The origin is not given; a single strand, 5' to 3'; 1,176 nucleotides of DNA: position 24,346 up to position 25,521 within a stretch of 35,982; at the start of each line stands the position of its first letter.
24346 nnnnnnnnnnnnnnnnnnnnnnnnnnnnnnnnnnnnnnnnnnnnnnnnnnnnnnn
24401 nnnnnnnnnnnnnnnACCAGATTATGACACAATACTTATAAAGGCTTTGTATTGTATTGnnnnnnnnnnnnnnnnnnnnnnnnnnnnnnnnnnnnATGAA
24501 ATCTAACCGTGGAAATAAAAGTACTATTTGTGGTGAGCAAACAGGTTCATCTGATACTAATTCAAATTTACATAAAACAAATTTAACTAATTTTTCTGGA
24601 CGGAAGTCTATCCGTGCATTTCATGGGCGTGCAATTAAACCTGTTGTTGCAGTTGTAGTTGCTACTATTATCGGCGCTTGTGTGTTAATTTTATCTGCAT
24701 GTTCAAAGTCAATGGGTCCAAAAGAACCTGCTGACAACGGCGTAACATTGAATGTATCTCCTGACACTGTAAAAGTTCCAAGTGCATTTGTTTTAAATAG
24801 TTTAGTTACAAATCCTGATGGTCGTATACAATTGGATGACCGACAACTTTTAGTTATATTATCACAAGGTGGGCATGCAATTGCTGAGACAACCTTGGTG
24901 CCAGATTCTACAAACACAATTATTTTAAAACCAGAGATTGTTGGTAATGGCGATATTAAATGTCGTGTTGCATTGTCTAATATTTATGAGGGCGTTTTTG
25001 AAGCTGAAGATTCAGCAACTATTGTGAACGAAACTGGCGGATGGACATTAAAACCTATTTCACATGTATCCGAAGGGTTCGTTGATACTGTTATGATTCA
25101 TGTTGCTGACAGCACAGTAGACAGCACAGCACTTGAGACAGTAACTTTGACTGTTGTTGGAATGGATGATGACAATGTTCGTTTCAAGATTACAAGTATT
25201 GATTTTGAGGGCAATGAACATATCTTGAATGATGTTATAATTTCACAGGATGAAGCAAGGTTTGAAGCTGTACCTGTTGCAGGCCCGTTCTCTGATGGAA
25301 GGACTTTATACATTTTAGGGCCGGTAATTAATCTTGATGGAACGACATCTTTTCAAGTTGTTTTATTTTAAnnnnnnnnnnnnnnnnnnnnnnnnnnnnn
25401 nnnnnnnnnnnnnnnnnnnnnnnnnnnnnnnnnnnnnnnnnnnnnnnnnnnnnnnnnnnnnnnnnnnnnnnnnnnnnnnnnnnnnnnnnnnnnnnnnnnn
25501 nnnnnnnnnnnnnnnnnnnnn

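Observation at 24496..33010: Three-gene cell-surface module: lipobox protein, 1741-aa Ig-like-repeat giant and 790-aa multi-beta-sandwich anchor protein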

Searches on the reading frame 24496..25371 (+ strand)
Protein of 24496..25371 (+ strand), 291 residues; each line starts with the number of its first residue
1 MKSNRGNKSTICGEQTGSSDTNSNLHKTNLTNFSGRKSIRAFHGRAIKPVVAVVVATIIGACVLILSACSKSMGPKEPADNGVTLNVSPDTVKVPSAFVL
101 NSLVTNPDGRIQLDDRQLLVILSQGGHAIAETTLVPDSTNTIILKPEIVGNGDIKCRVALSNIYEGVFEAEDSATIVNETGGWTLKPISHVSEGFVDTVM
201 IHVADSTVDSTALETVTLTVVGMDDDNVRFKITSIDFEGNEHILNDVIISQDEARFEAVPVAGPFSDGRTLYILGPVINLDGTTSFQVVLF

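Call 4: search_protein_families(library=pfam, proteins=[window:24496-25371:+], max_evalue=0.1)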
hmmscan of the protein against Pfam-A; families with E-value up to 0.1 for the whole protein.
window:24496-25371:+ (291 aa): 0 families

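Call 9: find_encoding_contigs(protein=window:24496-25371:+, flank=10000, max_places=6)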
Protein window:24496-25371:+ (291 aa): no gene with exactly this product is on record in the collection.

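Call 11: find_homologous_proteins(query=window:24496-25371:+, max_evalue=0.001)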
Query window:24496-25371:+ (291 aa): 1 proteins with E <= 0.001 among 1291 candidates.
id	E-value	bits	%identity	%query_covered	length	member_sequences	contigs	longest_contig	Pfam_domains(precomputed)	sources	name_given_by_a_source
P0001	3.4e-185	631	100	100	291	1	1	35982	-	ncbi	-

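Call 23: search_protein_families(library=ncbifam, proteins=[window:24496-25371:+], max_evalue=1)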
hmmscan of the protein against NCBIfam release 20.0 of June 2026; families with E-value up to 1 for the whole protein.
window:24496-25371:+ (291 aa): 1 family
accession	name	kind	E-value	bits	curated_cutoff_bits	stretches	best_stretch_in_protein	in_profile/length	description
NF045963.1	MAG3240_fam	subfamily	0.28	9.9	160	1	209-252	368-411/565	MAG3240 family lipoprotein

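Call 27: search_protein_representatives(protein=window:24496-25371:+)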
Query: 291 residues. Proteins with E-value up to 0.001 (for the whole library): 3; up to 1e-10: 1; up to 1e-30: 1. The best 3 are listed.
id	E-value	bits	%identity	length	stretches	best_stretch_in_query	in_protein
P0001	1.1e-185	631.3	100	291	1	1-291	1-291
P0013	1.9e-04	36.9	27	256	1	63-285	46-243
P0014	8.5e-04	34.8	29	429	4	81-143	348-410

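Call 30: find_encoding_contigs(protein=P0013, flank=10000, max_places=6)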
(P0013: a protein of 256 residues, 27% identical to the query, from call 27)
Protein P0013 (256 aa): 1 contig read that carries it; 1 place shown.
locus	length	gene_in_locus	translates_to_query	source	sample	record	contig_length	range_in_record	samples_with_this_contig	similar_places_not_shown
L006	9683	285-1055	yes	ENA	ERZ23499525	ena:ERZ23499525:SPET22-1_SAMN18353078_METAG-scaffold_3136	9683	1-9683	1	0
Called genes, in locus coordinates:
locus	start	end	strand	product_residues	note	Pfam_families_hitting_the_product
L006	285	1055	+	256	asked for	-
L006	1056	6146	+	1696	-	PF17957:Big_7 (faint), PF22904:NOMO1-like_2nd (faint), PF11974:bMG3 (faint), PF17802:SpaA (faint), PF13620:CarboxypepD_reg, PF17210:SdrD_B, PF13620:CarboxypepD_reg (weak), PF17210:SdrD_B (weak)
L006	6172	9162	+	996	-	PF15976:CooC_C (faint), PF13620:CarboxypepD_reg, PF13715:CarbopepD_reg_2 (weak), PF13620:CarboxypepD_reg, PF13715:CarbopepD_reg_2, PF12985:DUF3869 (weak), PF13620:CarboxypepD_reg, PF13715:CarbopepD_reg_2, +2 more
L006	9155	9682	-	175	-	?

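Call 67: predict_structure(alignment_id=A6)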
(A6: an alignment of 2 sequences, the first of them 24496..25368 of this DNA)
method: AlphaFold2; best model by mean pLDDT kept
length: 291 residues; sequences in the alignment: 2
mean_pLDDT: 35.1   pTM: 0.24
mean pLDDT of the five models: 35.1, 34.8, 33.5, 32.9, 32.2
residues with pLDDT >= 90: 0; 70-90: 0; 50-70: 18; < 50: 273
segments of 3 or more residues with pLDDT < 50: 1-130, 132-237, 239-241, 245-248, 250-258, 274-291
pLDDT, mean of each block of 10 residues (from residue 1): 33 30 30 28 28 33 27 26 25 28 27 38 45 41 39 41 30 28 28 27 34 40 41 47 49 43 52 43 36 37
secondary structure, 60 per line:
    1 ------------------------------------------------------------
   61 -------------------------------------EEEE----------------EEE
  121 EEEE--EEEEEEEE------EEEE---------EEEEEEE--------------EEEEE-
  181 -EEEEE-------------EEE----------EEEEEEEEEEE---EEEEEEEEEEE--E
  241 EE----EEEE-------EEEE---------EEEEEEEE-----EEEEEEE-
elements in order: E98-101 E118-124 E127-134 E141-144 E154-160 E175-179 E182-186 E200-202 E213-223 E227-237 E240-242 E247-250 E258-261 E271-278 E284-290

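Call 71: search_solved_structures(query=A4, max_evalue=1)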
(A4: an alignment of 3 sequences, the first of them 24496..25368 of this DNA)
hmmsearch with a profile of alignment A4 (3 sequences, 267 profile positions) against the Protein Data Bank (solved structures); distinct sequences matched with E-value up to 1: 6.
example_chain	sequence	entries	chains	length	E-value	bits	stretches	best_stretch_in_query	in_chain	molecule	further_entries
1dlp_A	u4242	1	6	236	0.041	16.2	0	72-128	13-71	LECTIN SCAFET PRECURSOR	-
2yhx_A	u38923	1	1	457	0.11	14.8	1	146-209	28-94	HEXOKINASE B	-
2jqv_A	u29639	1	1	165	0.28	13.4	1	158-202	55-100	AIG2 protein-like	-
7qsq_A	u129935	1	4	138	0.57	12.4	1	144-241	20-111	Ribose ABC transporter, periplasmic ribose-binding protein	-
8qhh_A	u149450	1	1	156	0.7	12.1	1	176-224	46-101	Bet v 1 related allergen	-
1hkg_A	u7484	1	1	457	0.76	12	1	146-209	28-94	HEXOKINASE A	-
